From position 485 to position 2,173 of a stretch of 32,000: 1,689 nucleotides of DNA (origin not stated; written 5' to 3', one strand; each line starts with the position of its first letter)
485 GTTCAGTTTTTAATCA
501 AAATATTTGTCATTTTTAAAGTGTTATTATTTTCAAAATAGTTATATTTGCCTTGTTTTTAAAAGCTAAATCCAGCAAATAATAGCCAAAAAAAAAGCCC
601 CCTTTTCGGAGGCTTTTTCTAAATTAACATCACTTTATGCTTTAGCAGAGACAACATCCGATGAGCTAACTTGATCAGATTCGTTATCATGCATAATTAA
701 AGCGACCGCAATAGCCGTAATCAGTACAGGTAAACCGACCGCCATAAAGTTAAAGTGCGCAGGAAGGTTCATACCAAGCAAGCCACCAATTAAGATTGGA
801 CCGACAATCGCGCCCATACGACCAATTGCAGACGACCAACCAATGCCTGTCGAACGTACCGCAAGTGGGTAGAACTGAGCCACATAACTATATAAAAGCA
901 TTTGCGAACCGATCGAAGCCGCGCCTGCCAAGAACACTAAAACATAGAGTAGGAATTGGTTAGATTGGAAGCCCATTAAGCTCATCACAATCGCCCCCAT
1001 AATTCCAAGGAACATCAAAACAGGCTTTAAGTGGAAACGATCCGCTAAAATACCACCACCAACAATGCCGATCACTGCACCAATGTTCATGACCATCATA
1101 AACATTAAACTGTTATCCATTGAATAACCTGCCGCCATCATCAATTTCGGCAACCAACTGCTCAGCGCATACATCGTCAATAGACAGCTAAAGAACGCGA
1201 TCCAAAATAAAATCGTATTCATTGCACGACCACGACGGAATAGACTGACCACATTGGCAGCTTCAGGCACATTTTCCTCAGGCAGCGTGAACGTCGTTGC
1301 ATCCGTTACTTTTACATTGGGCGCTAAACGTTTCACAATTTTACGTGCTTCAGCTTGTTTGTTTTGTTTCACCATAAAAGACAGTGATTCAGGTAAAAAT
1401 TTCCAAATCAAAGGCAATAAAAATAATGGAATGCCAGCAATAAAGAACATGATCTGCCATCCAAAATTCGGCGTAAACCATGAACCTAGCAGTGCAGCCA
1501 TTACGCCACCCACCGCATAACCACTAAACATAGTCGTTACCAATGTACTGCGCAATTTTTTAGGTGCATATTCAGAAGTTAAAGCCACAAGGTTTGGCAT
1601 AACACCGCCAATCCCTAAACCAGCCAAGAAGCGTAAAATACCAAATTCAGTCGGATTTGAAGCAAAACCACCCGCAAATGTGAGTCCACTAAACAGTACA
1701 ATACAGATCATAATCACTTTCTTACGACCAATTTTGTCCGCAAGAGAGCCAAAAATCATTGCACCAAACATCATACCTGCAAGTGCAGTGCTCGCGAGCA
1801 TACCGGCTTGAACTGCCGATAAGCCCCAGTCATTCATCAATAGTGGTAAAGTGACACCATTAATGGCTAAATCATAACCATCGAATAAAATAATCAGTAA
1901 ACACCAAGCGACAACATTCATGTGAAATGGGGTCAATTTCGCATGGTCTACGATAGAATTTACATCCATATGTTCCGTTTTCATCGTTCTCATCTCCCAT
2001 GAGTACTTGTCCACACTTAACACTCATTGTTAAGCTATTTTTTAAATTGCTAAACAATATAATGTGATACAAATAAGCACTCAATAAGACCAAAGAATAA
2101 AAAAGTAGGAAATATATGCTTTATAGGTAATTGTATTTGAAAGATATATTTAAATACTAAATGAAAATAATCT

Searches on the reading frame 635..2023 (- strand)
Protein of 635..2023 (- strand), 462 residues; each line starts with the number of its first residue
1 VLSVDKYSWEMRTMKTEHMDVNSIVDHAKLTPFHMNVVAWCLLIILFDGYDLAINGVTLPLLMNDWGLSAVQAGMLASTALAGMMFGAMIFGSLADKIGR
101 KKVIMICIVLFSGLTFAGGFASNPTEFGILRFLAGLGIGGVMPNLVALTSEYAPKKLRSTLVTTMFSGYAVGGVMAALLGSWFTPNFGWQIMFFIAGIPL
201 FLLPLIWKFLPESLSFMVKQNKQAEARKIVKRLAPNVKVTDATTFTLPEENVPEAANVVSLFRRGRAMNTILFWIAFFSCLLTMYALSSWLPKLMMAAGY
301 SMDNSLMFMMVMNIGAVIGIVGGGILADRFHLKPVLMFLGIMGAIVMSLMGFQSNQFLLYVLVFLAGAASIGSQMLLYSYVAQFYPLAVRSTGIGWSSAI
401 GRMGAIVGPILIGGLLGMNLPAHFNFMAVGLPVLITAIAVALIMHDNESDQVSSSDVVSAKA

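Call 9: search_protein_families(library=ncbifam, proteins=[window:635-2023:-])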
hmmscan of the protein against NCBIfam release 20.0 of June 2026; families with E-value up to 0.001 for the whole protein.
window:635-2023:- (462 aa): 52 families (the best 25 are shown)
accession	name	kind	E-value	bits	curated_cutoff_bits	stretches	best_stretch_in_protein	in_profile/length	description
TIGR00895.1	2A0115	subfamily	4.1e-128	427.7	418.55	1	20-416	1-398/398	aromatic acid/H+ symport family MFS transporter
NF053517.1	HbztTptrPcaK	equivalog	5.7e-85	285.9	770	1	19-441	2-426/437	4-hydroxybenzoate transporter PcaK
NF008586.0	PRK11551.1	equivalog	7.8e-84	282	410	2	35-237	14-217/406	3-(3-hydroxy-phenyl)propionate transporter MhpT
TIGR00898.1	2A0119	subfamily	1.7e-45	155.8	550.75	1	58-428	110-482/506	cation transport protein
TIGR00891.1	2A0112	subfamily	1e-40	140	552.9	1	32-417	8-388/405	sialate:H+ symport family MFS transporter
NF003024.0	PRK03893.1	subfamily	4.1e-40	138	604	2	31-233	18-218/497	sialate:H+ symport family MFS transporter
TIGR00893.1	2A0114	subfamily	5.5e-38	130.9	395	1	55-444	13-399/399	D-galactonate transporter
NF008963.0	PRK12307.1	equivalog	7.8e-30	104.4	637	1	37-429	19-395/426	MFS transporter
TIGR00879.1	SP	subfamily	2.4e-26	92.4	237.8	1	33-308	51-352/510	sugar porter family MFS transporter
NF052357.1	GlucTporGlcPStph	equivalog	2.5e-19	69.4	750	1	46-241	17-212/445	glucose transporter GlcP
TIGR01299.1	synapt_SV2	subfamily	2.5e-19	68.6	637.3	1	43-192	174-323/742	synaptic vesicle protein SV2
TIGR00880.1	2_A_01_02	superfamily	9.8e-19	67.9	131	1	75-212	3-140/141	multidrug resistance protein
TIGR00710.1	efflux_Bcr_CflA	subfamily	5.1e-18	65.7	200.9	1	58-235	27-201/385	Bcr/CflA family efflux MFS transporter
TIGR00883.1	2A0106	subfamily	8.1e-18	64.6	443.45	1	85-415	49-378/400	metabolite/H+ symporter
TIGR00881.1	2A0104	subfamily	4.2e-17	62.2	407.75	1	57-415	16-369/379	phosphoglycerate transporter protein PgtP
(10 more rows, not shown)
